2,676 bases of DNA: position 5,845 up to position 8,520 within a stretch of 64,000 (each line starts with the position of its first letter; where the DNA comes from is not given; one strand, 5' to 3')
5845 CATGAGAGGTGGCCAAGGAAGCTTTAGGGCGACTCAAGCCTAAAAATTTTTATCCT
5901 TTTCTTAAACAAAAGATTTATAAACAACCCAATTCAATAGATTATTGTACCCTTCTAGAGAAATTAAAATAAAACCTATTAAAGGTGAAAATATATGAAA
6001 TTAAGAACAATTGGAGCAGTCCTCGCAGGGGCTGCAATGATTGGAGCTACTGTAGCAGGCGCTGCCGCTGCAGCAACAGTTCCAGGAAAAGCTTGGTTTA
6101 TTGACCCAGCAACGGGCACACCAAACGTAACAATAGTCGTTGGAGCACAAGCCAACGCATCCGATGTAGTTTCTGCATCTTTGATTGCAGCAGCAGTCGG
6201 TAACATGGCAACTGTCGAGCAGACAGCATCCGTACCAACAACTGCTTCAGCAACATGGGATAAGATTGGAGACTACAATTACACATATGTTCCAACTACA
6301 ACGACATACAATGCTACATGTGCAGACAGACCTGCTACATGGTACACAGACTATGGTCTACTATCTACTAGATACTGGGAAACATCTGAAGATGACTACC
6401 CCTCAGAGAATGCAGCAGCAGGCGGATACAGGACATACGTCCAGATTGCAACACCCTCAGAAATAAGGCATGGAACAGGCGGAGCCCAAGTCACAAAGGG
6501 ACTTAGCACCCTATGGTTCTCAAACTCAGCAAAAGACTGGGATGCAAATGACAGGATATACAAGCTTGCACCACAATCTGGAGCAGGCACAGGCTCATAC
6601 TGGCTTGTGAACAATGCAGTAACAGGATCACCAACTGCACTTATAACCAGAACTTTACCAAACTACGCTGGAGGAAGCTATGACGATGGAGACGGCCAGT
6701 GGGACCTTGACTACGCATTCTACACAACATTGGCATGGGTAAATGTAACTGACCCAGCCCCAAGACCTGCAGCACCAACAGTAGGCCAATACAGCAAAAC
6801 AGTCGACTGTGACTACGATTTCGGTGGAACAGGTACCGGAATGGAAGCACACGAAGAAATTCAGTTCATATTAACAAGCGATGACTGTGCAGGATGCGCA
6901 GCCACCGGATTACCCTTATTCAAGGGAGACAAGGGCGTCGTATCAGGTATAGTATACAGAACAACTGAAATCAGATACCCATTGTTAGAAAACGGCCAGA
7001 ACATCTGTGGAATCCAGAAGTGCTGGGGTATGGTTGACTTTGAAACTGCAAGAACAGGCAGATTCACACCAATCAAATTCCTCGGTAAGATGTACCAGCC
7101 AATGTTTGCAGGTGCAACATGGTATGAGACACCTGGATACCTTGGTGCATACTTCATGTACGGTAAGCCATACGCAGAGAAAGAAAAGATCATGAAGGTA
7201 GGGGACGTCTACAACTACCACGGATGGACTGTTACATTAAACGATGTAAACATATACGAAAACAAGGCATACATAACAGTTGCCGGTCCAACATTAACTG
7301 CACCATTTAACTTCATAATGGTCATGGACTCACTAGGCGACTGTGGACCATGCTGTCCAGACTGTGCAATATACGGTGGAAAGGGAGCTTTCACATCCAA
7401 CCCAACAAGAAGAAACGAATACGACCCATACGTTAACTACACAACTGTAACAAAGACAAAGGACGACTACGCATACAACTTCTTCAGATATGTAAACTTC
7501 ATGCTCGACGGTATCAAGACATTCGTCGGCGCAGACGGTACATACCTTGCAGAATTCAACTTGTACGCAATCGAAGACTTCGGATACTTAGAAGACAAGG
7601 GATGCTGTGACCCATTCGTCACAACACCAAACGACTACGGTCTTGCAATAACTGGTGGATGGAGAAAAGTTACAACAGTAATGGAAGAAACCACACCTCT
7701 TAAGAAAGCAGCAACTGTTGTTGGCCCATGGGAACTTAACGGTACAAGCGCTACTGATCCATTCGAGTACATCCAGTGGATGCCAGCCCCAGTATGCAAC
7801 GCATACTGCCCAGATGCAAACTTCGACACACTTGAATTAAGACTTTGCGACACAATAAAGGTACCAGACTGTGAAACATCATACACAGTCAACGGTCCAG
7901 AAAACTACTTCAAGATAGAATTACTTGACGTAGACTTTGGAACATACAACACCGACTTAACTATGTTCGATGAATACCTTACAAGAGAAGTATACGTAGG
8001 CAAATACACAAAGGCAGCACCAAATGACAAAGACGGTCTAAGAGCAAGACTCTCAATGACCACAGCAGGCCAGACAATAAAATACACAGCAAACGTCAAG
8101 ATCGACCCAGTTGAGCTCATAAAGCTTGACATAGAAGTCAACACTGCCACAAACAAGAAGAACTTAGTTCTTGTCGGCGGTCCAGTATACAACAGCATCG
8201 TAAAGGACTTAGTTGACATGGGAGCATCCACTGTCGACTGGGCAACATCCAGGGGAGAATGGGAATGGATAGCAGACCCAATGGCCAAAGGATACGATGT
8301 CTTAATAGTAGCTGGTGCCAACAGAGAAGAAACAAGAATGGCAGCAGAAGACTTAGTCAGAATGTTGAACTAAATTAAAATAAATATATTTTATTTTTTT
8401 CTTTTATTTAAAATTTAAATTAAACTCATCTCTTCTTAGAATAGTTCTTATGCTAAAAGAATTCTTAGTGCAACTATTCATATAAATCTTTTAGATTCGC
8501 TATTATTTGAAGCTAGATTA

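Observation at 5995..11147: Tandem S-layer paralogs with a mosaic of near-identical and highly diverged segments, the signature of gene conversion or a phase-variable surface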

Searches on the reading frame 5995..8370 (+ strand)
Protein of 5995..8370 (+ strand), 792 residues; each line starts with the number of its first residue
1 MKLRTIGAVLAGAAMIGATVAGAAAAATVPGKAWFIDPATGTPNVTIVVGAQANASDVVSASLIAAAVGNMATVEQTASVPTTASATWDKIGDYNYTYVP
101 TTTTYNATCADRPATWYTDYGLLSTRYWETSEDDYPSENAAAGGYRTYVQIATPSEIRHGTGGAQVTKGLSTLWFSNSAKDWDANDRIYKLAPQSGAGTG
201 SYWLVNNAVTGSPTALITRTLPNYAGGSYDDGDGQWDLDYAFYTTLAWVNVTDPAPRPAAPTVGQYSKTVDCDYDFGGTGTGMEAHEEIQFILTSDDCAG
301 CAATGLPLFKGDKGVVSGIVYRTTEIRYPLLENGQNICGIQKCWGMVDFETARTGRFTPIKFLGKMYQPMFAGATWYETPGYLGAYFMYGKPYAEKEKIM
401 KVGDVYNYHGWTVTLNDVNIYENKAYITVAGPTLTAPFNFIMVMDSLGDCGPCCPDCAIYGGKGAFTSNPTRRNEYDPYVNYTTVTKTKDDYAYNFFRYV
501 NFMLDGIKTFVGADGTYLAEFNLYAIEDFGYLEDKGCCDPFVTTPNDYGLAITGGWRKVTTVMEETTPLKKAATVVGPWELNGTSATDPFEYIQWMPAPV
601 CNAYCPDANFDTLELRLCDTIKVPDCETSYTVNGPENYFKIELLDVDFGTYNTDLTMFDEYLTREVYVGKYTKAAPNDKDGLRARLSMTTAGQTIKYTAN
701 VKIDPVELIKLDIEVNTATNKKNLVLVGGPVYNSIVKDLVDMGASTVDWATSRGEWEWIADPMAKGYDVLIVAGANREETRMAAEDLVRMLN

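Call 5: search_protein_families(library=pfam, proteins=[window:5995-8370:+], max_evalue=0.01)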
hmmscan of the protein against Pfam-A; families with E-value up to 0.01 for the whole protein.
window:5995-8370:+ (792 aa): 1 family
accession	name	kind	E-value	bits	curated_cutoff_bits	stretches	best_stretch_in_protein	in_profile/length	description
PF05124.17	S_layer_C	-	3e-35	121.9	23.9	1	40-791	12-177/177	S-layer like family, outer domain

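Call 6: search_protein_families(library=ncbifam, proteins=[window:5995-8370:+], max_evalue=0.01)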
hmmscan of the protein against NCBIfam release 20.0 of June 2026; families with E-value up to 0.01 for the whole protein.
window:5995-8370:+ (792 aa): 1 family
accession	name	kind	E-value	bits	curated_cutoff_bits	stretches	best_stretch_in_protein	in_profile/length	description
TIGR01564.1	S_layer_MJ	subfamily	9.5e-30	103.8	25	2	708-791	490-571/571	S-layer protein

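Call 8: find_homologous_proteins(query=window:5995-8370:+, max_evalue=0.00001)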
Query window:5995-8370:+ (792 aa): 68 proteins with E <= 0.00001 among 8000 candidates.
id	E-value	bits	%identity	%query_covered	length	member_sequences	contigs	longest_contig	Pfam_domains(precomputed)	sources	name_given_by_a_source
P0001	0.0e+0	1853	100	100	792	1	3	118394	PF05124.18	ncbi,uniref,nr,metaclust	ncbi:MAG: S-layer protein precursor [Candidatus Methanofastidiosum methylothiophilum]|uniref:S-layer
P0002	0.0e+0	1362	77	100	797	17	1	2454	PF05124.18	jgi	jgi:hypothetical protein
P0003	0.0e+0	1315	74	100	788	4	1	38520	PF05124.18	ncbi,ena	-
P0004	0.0e+0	1301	73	100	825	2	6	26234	PF05124.18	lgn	-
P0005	0.0e+0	1280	73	100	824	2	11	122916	PF05124.18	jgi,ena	-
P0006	0.0e+0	1268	73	100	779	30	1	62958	PF05124.18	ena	-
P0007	0.0e+0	1249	72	100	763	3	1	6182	PF05124.18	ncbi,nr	ncbi:MAG: S-layer protein [Candidatus Methanofastidiosum sp.]|nr:S-layer protein [Methanofastidiosum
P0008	0.0e+0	1187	68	100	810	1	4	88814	PF05124.18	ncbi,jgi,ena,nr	ncbi:MAG TPA: S-layer protein [Methanofastidiosum sp.]|nr:S-layer protein [Methanofastidiosum sp.]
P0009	0.0e+0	1185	67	100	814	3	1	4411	PF05124.18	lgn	-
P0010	0.0e+0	1173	67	100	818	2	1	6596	PF05124.18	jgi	-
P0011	0.0e+0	1171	67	100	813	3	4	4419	PF05124.18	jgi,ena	-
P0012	0.0e+0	1163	69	100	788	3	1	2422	PF05124.18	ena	-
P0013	0.0e+0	1161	67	100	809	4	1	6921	PF05124.18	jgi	-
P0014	0.0e+0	1160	67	100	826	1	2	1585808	PF05124.18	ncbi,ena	-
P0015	0.0e+0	1151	68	100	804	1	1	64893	PF05124.18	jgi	-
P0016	0.0e+0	1143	68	100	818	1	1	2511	PF05124.18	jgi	-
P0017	0.0e+0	1141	67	100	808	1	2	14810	PF05124.18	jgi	jgi:hypothetical protein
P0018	0.0e+0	1141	65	100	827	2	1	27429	PF05124.18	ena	-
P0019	0.0e+0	1140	67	100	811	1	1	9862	PF05124.18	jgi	-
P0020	0.0e+0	1127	65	100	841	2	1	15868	PF05124.18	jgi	-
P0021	0.0e+0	1117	65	100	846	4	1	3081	PF05124.18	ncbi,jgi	jgi:hypothetical protein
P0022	0.0e+0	1090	61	100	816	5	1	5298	PF05124.18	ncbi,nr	ncbi:MAG: S-layer protein [Candidatus Methanofastidiosa archaeon]|nr:S-layer protein [Candidatus Met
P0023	0.0e+0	1086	62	100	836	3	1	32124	PF05124.18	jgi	-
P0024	0.0e+0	1079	63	100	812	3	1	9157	PF05124.18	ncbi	-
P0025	0.0e+0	1077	63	100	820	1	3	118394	PF05124.18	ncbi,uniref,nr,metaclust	ncbi:MAG: S-layer protein precursor [Candidatus Methanofastidiosum methylothiophilum]|uniref:S-layer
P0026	0.0e+0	1076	62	100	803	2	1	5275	PF05124.18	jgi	-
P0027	0.0e+0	1058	62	100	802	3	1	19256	PF05124.18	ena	-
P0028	0.0e+0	1055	62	100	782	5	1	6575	PF05124.18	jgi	jgi:hypothetical protein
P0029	0.0e+0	1042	61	100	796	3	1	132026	PF05124.18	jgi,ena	-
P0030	0.0e+0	1041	61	100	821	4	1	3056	PF05124.18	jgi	-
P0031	0.0e+0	1034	61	100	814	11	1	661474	PF05124.18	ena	-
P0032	0.0e+0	1033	59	100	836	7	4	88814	PF05124.18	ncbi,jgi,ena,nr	ncbi:MAG TPA: S-layer protein [Methanofastidiosum sp.]|nr:S-layer protein [Methanofastidiosum sp.]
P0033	0.0e+0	1029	59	100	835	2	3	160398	PF05124.18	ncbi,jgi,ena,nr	ncbi:MAG TPA: S-layer protein [Methanofastidiosum sp.]|nr:S-layer protein [Methanofastidiosum sp.]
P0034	0.0e+0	1029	61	100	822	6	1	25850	PF05124.18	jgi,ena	-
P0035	0.0e+0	1027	61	100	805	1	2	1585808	PF05124.18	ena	-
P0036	0.0e+0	1025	65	100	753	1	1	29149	PF05124.18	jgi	jgi:hypothetical protein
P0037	0.0e+0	1023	65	100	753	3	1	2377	PF05124.18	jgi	-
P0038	0.0e+0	1021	59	100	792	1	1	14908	PF05124.18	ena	-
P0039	0.0e+0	1020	64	100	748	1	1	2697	PF05124.18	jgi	-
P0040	0.0e+0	1016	60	100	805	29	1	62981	PF05124.18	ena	-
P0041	2.2e-298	1010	60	100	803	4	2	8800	PF05124.18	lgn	-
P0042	5.2e-298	1009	59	100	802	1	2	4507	PF05124.18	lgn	-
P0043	4.8e-295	999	58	100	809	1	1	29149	PF05124.18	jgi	jgi:hypothetical protein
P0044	7.0e-293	992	58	100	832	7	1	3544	PF05124.18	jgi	jgi:hypothetical protein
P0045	2.1e-292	990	58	100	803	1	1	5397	PF05124.18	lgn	-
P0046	2.2e-292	990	58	100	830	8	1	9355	PF05124.18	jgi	jgi:hypothetical protein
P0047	1.7e-289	981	59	100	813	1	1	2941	PF05124.18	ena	-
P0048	4.2e-288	976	58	100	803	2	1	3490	PF05124.18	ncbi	-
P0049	1.4e-287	974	58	100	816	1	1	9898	PF05124.18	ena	-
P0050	2.6e-285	967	57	100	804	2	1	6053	PF05124.18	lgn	-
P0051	3.6e-283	960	57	100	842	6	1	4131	PF05124.18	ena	-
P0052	1.2e-282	958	57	100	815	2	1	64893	PF05124.18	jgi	-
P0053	4.8e-282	956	57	100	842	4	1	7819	PF05124.18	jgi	-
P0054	8.0e-282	955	57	100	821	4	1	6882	PF05124.18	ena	-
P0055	1.1e-281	955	57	100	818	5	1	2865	PF05124.18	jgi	-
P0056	1.1e-279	948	56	100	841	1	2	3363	PF05124.18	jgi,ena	-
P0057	2.4e-263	894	55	100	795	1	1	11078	PF05124.18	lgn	-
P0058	1.0e-255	869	54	100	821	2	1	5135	PF05124.18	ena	-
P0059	7.4e-251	853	53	100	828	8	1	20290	PF05124.18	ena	-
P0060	1.6e-231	789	50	100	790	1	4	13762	PF05124.18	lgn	-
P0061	3.2e-216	738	61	70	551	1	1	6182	PF05124.18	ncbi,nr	ncbi:MAG: S-layer protein, partial [Candidatus Methanofastidiosum sp.]|nr:S-layer protein [Methanofa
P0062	8.4e-209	714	70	56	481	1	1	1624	PF05124.18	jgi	jgi:hypothetical protein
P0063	4.1e-207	708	62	67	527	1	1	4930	PF05124.18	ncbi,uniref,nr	ncbi:MAG: hypothetical protein AMQ22_01850 [Candidatus Methanofastidiosum methylothiophilum]|uniref:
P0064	1.3e-196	673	67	60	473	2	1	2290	PF05124.18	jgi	-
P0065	7.6e-194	664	66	56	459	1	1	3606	PF05124.18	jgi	jgi:hypothetical protein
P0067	3.8e-54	202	44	22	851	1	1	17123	PF05124.18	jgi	jgi:hypothetical protein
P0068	5.0e-47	179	40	23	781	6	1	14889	PF05124.18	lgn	-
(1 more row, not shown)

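Call 12: find_related_loci(query=A1, collection=genome_contigs, flank=6000)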
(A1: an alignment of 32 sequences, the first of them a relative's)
Query A1 (792 aa) in genome_contigs; peptide patterns used: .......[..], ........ (x = any residue, [..] = any of these).
28 stretches matched a pattern; 8 encode a relative of the query (tblastn E <= 1e-3); 8 distinct loci.
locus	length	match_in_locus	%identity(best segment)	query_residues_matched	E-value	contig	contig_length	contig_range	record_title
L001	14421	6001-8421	67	1-791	0e+0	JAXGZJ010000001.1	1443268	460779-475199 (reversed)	MAG: Methanofastidiosum sp. isolate AnMBR.bin534 bin534_1, whole genome shotgun sequence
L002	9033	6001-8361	69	1-791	0e+0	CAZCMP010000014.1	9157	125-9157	MAG TPA_asm: uncultured Thermococci archaeon isolate binchicken_co43_47 genome assembly, contig: NODE_13538_length_9157_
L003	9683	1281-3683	62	1-791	0e+0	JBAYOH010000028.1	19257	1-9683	MAG: Methanofastidiosum sp. isolate SO_2016_LW2_109 scaffold05324_LW138R_2016, whole genome shotgun sequence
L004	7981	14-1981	59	143-788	0e+0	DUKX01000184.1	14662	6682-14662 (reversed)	MAG TPA_asm: Methanofastidiosum sp. isolate UBA9950 contig_44594, whole genome shotgun sequence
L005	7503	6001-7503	76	1-513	0e+0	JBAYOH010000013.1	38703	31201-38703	MAG: Methanofastidiosum sp. isolate SO_2016_LW2_109 scaffold01700_LW138R_2016, whole genome shotgun sequence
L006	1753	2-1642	63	242-791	0e+0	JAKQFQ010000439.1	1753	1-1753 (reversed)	MAG: Bacillota bacterium isolate USDE_maxbin.203 k141_1979377, whole genome shotgun sequence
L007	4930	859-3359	62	1-791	0e+0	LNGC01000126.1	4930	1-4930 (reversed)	MAG: Candidatus Methanofastidiosum methylothiophilum isolate U1lsi0528_Bin055 AMQ22_contig000126, whole genome shotgun s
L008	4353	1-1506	63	339-791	0e+0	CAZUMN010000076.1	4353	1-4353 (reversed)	MAG TPA_asm: uncultured Thermococci archaeon isolate SRP263991_co4_129 genome assembly, contig: NODE_34181_length_4353_c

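Call 13: find_related_loci(query=A1, collection=metagenome_contigs, flank=6000)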
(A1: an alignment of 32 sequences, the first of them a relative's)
Query A1 (792 aa) in metagenome_contigs; peptide patterns used: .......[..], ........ (x = any residue, [..] = any of these).
83 stretches matched a pattern; 49 encode a relative of the query (tblastn E <= 1e-3); 43 distinct loci.
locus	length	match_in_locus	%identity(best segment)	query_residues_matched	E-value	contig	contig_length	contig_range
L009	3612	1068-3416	77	1-791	0e+0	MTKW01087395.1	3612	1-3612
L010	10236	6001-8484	73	1-791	0e+0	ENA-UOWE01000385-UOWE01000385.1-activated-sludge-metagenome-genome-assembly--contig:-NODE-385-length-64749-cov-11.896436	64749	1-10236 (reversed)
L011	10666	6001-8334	73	1-791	0e+0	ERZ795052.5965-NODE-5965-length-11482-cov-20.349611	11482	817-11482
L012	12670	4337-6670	73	1-791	0e+0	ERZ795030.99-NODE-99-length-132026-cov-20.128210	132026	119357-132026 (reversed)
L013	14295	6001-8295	72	1-792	0e+0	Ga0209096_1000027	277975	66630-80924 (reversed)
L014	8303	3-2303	72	62-791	0e+0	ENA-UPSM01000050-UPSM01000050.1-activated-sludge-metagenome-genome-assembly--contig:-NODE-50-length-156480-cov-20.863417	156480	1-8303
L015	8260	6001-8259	72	1-766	0e+0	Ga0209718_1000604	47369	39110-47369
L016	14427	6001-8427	68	1-791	0e+0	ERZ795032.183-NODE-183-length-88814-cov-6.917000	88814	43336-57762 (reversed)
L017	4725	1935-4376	67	1-792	0e+0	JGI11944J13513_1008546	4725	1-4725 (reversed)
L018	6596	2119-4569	67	1-791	0e+0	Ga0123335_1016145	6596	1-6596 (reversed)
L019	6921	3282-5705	67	1-791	0e+0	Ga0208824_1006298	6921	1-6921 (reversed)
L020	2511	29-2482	68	1-792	0e+0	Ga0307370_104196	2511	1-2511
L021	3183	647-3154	64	1-791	0e+0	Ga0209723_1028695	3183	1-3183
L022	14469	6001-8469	72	1-791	0e+0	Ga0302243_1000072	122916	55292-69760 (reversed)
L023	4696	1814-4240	61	1-791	0e+0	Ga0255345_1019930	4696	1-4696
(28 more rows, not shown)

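Call 35: search_solved_structures(query=A1, max_evalue=1)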
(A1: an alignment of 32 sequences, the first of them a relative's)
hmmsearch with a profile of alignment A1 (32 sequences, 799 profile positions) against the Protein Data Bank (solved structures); distinct sequences matched with E-value up to 1: 2.
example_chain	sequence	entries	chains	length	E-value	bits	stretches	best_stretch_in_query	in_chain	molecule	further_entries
9fsa_A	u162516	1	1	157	5.8e-17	64.5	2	715-798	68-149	S-layer protein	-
4awe_A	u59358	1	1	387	0.01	17.4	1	515-556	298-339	ENDO-BETA-D-1,4-MANNANASE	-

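Call 37: search_solved_structures(query=window:5995-8370:+, max_evalue=1, show_alignments=1)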
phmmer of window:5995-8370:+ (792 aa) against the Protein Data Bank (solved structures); distinct sequences matched with E-value up to 1: 1.
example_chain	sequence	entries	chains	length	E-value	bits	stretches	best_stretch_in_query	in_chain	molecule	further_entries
9fsa_A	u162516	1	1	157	2.6e-11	45.6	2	708-791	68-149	S-layer protein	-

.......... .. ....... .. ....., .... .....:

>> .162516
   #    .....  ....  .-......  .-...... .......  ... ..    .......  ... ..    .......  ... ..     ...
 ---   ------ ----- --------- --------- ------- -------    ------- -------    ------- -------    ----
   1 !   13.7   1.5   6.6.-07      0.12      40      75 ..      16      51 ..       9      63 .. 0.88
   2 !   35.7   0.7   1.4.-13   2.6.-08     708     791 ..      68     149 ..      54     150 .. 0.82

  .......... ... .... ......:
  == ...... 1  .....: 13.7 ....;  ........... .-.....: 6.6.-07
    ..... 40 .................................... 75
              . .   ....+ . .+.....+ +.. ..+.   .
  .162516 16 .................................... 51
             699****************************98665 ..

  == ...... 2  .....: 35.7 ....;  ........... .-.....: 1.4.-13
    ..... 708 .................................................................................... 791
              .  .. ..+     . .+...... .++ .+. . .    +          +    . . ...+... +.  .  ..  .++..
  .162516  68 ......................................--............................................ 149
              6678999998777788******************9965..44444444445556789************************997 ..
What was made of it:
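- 6112..6219 (+): Gene A, N-terminal half of the split anchor/dimerisation domain (aa 40-75). phmmer match to PDB 9FSA residues 16-51 (call 37).
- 8116..8367 (+): Gene A, C-terminal half of the anchor domain (aa 708-791). Matches 9FSA residues 68-149 (call 37).
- On Methanococcales-type S-layer protein family (TIGR01564 / PF05124): phmmer aligns aa 40-75 and aa 708-791 to the 9FSA construct (call 37).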

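Call 49: predict_structure(alignment_id=A1)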
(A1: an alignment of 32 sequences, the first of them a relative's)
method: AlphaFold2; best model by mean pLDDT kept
length: 792 residues; sequences in the alignment: 32
mean_pLDDT: 70.3   pTM: 0.68
mean pLDDT of the five models: 70.3, 68.7, 68.6, 64.7, 63.8
residues with pLDDT >= 90: 87; 70-90: 382; 50-70: 188; < 50: 135
segments of 3 or more residues with pLDDT < 50: 1-32, 136-142, 175-182, 225-230, 257-261, 275-282, 329-336, 447-450, 455-475, 564-573, 653-666, 671-673
pLDDT, mean of each block of 10 residues (from residue 1): 25 24 29 65 82 74 81 58 83 79 68 79 75 56 70 82 80 50 54 56 74 78 49 58 63 54 58 47 69 76 75 91 64 45 66 68 80 85 88 86 94 92 87 88 61 43 31 55 88 88 82 88 87 82 76 85 44 65 66 84 77 90 79 87 76 44 47 52 84 56 74 79 84 82 81 81 80 81 81 66
secondary structure, 60 per line:
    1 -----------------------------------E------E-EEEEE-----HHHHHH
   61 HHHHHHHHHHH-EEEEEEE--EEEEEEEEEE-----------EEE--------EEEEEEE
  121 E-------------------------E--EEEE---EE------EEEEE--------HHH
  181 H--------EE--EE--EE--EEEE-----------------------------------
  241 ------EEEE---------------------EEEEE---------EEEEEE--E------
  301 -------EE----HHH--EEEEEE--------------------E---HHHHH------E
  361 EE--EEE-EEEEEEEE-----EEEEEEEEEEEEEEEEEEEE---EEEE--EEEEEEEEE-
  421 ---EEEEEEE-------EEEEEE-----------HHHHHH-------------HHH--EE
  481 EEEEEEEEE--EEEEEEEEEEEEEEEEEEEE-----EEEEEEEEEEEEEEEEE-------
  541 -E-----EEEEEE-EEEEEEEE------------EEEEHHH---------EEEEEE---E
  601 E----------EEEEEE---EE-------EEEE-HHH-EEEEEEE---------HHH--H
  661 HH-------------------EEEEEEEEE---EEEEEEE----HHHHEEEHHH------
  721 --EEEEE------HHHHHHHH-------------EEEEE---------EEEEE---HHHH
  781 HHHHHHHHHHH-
elements in order (helices of 4 or more, strands of 3 or more residues): E45-49 H55-71 E73-79 E82-91 E103-105 E114-121 E150-153 E165-169 H178-181 E202-205 E247-250 E272-276 E286-291 E319-324 H349-353 E360-362 E365-367 E369-376 E382-401 E405-408 E411-419 E424-430 E438-443 H455-460 E479-489 E492-511 E517-533 E548-553 E555-562 E575-578 E591-596 E612-617 E630-633 E639-645 E682-690 E694-700 H705-708 E709-711 E723-727 H734-741 E755-759 E769-773 H777-791

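Call 54: fold_search(model_id=the predicted structure, library=pdb)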
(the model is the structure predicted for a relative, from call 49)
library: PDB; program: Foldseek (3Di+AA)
matches with E <= 10: 580; with E <= 0.001: 2
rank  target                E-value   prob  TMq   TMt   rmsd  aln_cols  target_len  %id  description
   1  3u2g                  7.6e-08  1.00  0.20  0.47   7.9       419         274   10  Crystal structure of the C-terminal DUF1608 domain of the Methanosarcina acetivorans S-layer (MA0829) protein (released 2012-07-04)
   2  9fsa                  1.1e-05  1.00  0.10  0.58   1.4        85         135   41  Cell wall anchoring domain of the surface layer protein of Methanococcus voltae (aa 24-75; 484-576) (released 2024-08-28)
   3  4xln_D                3.8e-02  0.04  0.06  0.04  30.1       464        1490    9  Crystal structure of T. aquaticus transcription initiation complex containing bubble promoter and RNA (released 2015-09-23)
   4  2auj                  5.6e-02  0.10  0.08  0.16  20.3       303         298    7  Structure of Thermus aquaticus RNA polymerase beta'-subunit insert (released 2005-10-04)
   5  3fbq                  9.7e-02  0.04  0.05  0.10  25.7       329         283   11  The crystal structure of the conserved domain protein from Bacillus anthracis (released 2008-12-23)
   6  8co1_A1               2.3e-01  0.02  0.05  0.06  36.8       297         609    9  Type II Secretion System (released 2024-04-10)
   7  8ram_O                2.9e-01  0.06  0.05  0.05  13.7       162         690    9  Structure of Sen1 bound RNA Polymerase II pre-termination complex (released 2024-10-30)
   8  5tjg_D                2.9e-01  0.04  0.07  0.05  20.9       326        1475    8  Thermus aquaticus delta1.1-sigmaA holoenzyme/downstream-fork promoter complex with an open clamp (released 2017-06-21)
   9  5jrk_A                3.2e-01  0.02  0.06  0.06  24.4       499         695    8  Crystal Structure of the Sphingopyxin I Lasso Peptide Isopeptidase SpI-IsoP (SeMet-derived) (released 2016-09-28)
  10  8wak_p                3.4e-01  0.08  0.06  0.04  17.0       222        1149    6  Structure of transcribing complex 2 (TC2), the initially transcribing complex with Pol II positioned 2nt downstream of (released 2023-12-06)
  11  7l2z_B                3.8e-01  0.09  0.09  0.11  20.1       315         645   10  Bacterial cellulose synthase BcsB hexamer (released 2021-03-24)
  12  8asv_B                4.5e-01  0.01  0.05  0.05  23.5       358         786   10  Cryo-EM structure of yeast Elongator complex (released 2022-12-07)
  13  3a0o_A                4.7e-01  0.02  0.05  0.05  26.8       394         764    8  Crystal structure of alginate lyase from Agrobacterium tumefaciens C58 (released 2010-03-31)
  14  4zmh_B                5.9e-01  0.93  0.09  0.07   2.8        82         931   15  Crystal structure of a five-domain GH115 alpha-Glucuronidase from the Marine Bacterium Saccharophagus degradans 2-40T (released 2016-05-04)
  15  9epc_E                5.9e-01  0.01  0.05  0.04  30.0       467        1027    8  Cryo-EM structure of the Plastid-encoded RNA polymerase from Sinapis alba (released 2025-06-18)
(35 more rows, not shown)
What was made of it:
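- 8116..8367 (+): Foldseek aligns the model to 9FSA at rmsd 1.4 A and 41% identity (call 54).
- On Methanococcales-type S-layer protein family (TIGR01564 / PF05124): Foldseek gives rmsd 1.4 A and probability 1.00 (call 54).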
